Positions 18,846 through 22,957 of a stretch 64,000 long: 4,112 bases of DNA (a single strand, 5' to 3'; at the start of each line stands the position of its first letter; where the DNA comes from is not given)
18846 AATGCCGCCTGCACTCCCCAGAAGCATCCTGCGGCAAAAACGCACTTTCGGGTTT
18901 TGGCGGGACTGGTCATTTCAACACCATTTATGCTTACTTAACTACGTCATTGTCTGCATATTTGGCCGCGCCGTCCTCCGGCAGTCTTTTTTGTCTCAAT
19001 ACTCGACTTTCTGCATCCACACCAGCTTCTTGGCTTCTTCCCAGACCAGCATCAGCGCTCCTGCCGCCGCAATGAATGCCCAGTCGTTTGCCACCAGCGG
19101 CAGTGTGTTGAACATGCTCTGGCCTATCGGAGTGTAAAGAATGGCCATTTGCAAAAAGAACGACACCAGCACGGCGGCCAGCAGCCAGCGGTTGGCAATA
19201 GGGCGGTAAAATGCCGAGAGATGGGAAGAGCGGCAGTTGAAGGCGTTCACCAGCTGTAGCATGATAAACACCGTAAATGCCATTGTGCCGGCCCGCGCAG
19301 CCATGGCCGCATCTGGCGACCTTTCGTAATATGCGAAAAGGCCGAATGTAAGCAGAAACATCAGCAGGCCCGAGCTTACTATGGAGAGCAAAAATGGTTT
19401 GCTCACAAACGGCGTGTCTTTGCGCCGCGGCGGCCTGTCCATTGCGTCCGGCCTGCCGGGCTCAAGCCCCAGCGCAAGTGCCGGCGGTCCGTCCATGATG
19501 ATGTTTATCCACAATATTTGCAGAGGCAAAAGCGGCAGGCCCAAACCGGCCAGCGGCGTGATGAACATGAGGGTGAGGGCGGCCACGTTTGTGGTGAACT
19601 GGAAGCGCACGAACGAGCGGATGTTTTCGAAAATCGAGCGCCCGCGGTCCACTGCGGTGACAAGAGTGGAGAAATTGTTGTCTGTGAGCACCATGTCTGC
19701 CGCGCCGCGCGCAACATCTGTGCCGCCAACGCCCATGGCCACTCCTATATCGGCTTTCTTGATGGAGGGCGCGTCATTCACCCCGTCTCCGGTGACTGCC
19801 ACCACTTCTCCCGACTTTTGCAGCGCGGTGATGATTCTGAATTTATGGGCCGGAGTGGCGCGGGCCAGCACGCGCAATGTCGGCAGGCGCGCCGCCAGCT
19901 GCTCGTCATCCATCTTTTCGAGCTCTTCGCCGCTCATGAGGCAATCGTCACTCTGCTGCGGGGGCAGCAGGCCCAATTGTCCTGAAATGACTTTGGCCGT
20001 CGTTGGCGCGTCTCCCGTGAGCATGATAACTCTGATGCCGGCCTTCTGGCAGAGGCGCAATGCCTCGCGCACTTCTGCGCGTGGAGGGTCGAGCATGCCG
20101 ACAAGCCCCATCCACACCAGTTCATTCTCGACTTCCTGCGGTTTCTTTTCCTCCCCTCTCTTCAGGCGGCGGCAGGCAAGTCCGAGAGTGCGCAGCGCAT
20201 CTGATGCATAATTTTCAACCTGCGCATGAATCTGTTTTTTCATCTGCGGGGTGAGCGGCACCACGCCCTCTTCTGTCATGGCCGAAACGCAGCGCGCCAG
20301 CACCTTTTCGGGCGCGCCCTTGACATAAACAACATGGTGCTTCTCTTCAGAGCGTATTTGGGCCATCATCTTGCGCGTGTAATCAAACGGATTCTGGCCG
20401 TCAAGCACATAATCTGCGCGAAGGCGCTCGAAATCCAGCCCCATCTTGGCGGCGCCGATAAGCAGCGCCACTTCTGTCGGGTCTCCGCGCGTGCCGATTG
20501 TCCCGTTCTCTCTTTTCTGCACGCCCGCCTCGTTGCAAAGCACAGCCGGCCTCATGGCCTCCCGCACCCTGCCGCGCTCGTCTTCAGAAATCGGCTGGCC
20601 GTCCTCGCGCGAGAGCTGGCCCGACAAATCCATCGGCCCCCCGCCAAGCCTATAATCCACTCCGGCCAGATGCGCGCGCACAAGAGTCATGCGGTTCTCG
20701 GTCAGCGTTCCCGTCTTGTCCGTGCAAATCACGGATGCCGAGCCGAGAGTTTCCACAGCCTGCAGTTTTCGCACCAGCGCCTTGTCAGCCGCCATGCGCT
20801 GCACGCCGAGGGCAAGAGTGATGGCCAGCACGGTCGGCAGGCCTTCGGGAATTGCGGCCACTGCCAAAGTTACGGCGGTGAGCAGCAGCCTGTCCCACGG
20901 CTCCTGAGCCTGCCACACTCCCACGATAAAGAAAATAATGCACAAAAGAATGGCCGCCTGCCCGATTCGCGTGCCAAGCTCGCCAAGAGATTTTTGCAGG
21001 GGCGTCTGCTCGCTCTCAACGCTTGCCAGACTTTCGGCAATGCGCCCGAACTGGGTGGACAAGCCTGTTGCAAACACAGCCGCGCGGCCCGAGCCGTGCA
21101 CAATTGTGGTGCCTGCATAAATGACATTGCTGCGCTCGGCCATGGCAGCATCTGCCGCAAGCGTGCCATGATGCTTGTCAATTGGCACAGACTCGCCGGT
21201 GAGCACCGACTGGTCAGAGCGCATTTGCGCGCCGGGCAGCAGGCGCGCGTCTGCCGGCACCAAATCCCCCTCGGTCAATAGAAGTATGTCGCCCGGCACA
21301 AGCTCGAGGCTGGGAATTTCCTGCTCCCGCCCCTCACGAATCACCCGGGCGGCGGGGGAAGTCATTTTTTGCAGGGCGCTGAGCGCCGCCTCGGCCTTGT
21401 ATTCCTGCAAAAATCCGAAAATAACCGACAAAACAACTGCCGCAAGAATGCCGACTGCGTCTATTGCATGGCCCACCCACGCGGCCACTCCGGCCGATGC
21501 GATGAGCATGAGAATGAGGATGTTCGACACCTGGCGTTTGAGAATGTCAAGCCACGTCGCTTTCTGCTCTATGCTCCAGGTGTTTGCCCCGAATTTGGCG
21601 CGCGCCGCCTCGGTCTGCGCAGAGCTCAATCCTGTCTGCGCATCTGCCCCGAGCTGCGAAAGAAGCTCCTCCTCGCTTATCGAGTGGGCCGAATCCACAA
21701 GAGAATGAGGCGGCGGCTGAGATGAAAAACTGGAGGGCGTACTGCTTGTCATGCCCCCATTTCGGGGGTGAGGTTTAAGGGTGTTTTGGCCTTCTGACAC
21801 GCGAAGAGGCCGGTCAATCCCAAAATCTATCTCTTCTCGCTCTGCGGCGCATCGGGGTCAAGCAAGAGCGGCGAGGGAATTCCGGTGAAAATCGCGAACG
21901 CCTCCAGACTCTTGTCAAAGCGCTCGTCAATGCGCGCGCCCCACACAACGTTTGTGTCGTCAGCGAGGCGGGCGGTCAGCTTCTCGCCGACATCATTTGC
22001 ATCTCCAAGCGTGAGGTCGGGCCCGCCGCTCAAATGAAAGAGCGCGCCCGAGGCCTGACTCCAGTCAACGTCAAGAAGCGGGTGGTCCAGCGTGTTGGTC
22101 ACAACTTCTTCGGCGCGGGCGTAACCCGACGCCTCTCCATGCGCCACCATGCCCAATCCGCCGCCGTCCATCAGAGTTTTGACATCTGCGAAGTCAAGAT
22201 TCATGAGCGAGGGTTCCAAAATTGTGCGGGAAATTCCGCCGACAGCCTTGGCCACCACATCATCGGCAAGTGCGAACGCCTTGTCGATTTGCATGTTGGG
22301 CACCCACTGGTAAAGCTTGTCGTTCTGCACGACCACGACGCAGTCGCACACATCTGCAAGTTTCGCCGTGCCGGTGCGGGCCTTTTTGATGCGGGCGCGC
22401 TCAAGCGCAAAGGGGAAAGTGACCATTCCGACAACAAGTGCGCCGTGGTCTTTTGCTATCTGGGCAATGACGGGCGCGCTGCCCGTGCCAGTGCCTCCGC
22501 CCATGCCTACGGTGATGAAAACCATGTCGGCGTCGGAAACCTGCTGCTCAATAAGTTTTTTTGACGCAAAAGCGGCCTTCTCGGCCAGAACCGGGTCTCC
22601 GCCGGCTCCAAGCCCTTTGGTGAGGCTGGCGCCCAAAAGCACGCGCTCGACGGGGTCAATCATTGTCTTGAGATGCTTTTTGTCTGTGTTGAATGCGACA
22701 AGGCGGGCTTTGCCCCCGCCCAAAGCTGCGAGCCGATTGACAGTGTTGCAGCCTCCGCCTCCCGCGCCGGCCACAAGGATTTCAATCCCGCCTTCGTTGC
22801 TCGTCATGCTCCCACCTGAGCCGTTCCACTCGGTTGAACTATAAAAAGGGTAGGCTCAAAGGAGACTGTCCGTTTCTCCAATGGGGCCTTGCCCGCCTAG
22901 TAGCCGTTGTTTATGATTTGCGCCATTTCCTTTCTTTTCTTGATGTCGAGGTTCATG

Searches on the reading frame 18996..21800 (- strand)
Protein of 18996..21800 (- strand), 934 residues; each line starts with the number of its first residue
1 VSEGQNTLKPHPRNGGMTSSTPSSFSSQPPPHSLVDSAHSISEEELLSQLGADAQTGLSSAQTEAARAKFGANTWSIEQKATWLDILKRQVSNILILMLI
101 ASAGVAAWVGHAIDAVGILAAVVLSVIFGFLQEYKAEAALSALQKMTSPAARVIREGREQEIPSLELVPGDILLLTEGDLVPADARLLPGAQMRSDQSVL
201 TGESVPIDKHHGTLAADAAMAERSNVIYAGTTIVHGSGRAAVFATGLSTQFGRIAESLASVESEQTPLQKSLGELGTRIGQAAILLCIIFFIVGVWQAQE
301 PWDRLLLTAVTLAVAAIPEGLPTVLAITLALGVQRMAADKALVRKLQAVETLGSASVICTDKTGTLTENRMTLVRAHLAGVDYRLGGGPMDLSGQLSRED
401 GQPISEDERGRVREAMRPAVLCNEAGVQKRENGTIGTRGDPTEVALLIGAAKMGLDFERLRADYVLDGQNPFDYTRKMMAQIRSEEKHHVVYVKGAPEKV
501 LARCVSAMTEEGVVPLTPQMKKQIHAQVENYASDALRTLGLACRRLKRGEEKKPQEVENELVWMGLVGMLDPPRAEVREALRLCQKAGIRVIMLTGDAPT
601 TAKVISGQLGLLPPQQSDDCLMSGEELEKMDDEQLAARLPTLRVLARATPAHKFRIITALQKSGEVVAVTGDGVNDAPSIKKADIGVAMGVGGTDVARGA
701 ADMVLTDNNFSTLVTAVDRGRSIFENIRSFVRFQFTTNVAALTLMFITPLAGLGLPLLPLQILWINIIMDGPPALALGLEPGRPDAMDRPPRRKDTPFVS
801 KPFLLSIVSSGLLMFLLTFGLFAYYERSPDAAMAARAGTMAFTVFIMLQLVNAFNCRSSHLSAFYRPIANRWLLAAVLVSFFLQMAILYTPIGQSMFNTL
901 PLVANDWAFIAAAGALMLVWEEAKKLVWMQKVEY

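Call 72: search_protein_families(library=pfam, max_evalue=0.00001, proteins=[window:18996-21800:-])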
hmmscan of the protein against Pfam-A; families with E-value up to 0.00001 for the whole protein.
window:18996-21800:- (934 aa): 5 families
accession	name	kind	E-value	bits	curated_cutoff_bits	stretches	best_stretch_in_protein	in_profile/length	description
PF00689.26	Cation_ATPase_C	-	1.6e-51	175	27.3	1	755-927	2-175/175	Cation transporting ATPase, C-terminus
PF00122.25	E1-E2_ATPase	-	2e-50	171.3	28.1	1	145-338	1-180/181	E1-E2 ATPase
PF13246.12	Cation_ATPase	-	3.2e-20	72.4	21.7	1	420-505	1-89/91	Cation transport ATPase (P-type)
PF00702.32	Hydrolase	-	1.1e-15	59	26.4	1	533-684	52-191/191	haloacid dehalogenase-like hydrolase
PF00690.31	Cation_ATPase_N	-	1e-13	51.2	20.4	1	39-105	2-68/69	Cation transporter/ATPase, N-terminus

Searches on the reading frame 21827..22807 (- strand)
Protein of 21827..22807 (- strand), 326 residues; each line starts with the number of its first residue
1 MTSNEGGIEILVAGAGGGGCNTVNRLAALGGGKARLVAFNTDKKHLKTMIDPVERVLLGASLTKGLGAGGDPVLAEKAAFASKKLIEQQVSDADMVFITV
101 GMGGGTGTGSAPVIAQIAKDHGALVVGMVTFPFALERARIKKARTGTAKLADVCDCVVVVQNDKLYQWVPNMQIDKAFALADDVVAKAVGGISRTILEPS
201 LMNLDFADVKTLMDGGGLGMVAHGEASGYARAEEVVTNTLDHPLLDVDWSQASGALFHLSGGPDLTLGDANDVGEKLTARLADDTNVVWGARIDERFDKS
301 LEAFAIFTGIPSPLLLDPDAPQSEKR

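Call 72: search_protein_families(library=pfam, max_evalue=0.00001, proteins=[window:21827-22807:-])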
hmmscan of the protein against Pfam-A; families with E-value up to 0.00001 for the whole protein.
window:21827-22807:- (326 aa): 2 families
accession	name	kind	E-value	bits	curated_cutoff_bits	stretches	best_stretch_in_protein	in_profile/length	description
PF00091.31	Tubulin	-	2.5e-40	139.2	33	1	9-168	1-188/190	Tubulin/FtsZ family, GTPase domain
PF12327.13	FtsZ_C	-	1.5e-25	89.7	27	1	217-310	1-94/95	FtsZ family, C-terminal domain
